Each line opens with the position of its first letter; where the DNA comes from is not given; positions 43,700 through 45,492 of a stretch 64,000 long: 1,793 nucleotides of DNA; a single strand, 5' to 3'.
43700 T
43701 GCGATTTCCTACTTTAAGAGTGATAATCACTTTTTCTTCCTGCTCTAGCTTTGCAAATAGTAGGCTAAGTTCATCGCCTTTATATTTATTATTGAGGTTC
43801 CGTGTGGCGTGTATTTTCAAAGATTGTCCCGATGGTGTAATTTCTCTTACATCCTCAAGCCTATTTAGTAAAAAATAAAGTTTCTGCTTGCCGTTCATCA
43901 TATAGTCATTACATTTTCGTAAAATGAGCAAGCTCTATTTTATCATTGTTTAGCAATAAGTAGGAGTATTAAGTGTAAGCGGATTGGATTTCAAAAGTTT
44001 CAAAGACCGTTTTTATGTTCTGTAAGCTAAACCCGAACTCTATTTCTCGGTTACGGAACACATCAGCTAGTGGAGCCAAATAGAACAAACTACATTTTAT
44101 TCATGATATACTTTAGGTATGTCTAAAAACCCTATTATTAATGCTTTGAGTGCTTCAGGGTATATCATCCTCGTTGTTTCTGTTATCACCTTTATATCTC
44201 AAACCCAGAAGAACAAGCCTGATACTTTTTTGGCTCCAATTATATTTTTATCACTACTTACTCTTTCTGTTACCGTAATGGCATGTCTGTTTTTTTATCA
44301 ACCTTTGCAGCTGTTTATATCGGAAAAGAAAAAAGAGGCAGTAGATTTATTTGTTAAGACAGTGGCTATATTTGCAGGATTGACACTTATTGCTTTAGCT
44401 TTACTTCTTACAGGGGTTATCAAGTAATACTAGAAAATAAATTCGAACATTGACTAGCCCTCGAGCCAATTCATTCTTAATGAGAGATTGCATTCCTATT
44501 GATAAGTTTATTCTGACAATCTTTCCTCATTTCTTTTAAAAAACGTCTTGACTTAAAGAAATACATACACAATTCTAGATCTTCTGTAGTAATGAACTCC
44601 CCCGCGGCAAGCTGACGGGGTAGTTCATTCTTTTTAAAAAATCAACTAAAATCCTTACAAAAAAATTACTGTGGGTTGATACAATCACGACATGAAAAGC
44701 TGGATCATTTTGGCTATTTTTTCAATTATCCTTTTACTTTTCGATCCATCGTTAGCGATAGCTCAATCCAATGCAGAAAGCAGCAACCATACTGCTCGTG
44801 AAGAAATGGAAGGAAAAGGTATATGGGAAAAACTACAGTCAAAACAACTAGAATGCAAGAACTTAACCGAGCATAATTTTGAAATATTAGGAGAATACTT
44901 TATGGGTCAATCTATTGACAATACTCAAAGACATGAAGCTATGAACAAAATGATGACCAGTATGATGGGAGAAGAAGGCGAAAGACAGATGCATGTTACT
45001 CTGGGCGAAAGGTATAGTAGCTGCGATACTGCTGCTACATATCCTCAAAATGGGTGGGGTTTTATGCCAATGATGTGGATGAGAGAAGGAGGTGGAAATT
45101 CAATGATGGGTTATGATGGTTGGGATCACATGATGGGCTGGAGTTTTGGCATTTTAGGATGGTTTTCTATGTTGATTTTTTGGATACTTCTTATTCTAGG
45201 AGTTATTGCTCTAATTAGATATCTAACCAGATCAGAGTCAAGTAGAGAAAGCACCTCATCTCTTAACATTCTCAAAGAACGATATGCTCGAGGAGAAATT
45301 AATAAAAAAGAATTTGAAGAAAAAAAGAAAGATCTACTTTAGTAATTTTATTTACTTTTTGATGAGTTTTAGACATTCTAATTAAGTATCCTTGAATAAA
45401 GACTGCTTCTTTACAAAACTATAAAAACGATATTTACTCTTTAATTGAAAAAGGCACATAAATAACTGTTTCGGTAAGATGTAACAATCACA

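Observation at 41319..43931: Tightly packed four-gene minus-strand operon with two HEPN-motif proteins (one TIGR02391/Abi_C-like), possible novel abortive-infection/toxin module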

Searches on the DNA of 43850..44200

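Call 90: search_rna_families(source=window, start=43850, end=44200, threshold=evalue, max_evalue=1)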
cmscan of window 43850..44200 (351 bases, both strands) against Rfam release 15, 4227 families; matches with E-value up to 1: 0.
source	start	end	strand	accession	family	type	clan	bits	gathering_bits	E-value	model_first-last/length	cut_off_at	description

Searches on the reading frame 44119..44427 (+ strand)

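Call 3: search_protein_families(library=pfam, proteins=[window:44119-44427:+], max_evalue=1)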
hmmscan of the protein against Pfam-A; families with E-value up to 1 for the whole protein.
window:44119-44427:+ (102 aa): 4 families
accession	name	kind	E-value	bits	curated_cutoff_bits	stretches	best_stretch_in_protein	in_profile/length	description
PF20394.4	DUF6688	-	0.0017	18.5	26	1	4-74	110-177/248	DUF6688 N-terminal domain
PF22954.2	DUF7027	-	0.017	15.4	27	1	50-102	10-63/100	Domain of unknown function (DUF7027)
PF09925.14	DUF2157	-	0.047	13.8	32.4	1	6-93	34-108/146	Predicted membrane protein (DUF2157)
PF13346.12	ABC2_membrane_5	-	0.093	12.7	25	1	11-91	87-164/205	ABC-2 family transporter protein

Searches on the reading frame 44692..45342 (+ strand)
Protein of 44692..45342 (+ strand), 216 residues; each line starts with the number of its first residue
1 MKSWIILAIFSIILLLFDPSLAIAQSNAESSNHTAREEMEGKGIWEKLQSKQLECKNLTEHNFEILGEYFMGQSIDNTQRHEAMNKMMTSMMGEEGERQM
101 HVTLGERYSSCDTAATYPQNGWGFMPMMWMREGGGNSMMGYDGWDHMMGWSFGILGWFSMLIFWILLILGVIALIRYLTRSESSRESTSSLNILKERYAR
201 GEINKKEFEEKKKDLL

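Call 3: search_protein_families(library=pfam, proteins=[window:44692-45342:+], max_evalue=1)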
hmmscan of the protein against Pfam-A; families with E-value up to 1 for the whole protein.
window:44692-45342:+ (216 aa): 9 families
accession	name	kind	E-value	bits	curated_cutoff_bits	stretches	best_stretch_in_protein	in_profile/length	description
PF09851.14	SHOCT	-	1.7e-09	37.6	27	1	191-216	3-28/28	Short C-terminal domain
PF06480.20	FtsH_ext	-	0.0087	16.7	25.5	1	161-187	1-28/103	FtsH Extracellular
PF16927.11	HisKA_7TM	-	0.011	16.1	28.6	1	130-184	119-164/224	N-terminal 7TM region of histidine kinase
PF05120.17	GvpG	-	0.033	14.8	30.6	1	191-216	37-62/67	Gas vesicle protein G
PF07584.16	BatA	-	0.046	14.6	25.9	1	156-197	3-44/77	Aerotolerance regulator N-terminal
PF14316.11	DUF4381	-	0.051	14.3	27.2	1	148-195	12-59/145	Domain of unknown function (DUF4381)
PF12553.13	DUF3742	-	0.096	13.2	27.2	1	154-189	56-91/120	Protein of unknown function (DUF3742)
PF15206.11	FAM209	-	0.12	12.5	27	1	156-213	35-90/149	FAM209 family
PF13273.12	DUF4064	-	0.24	12.1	32.1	0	151-173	14-74/102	Protein of unknown function (DUF4064)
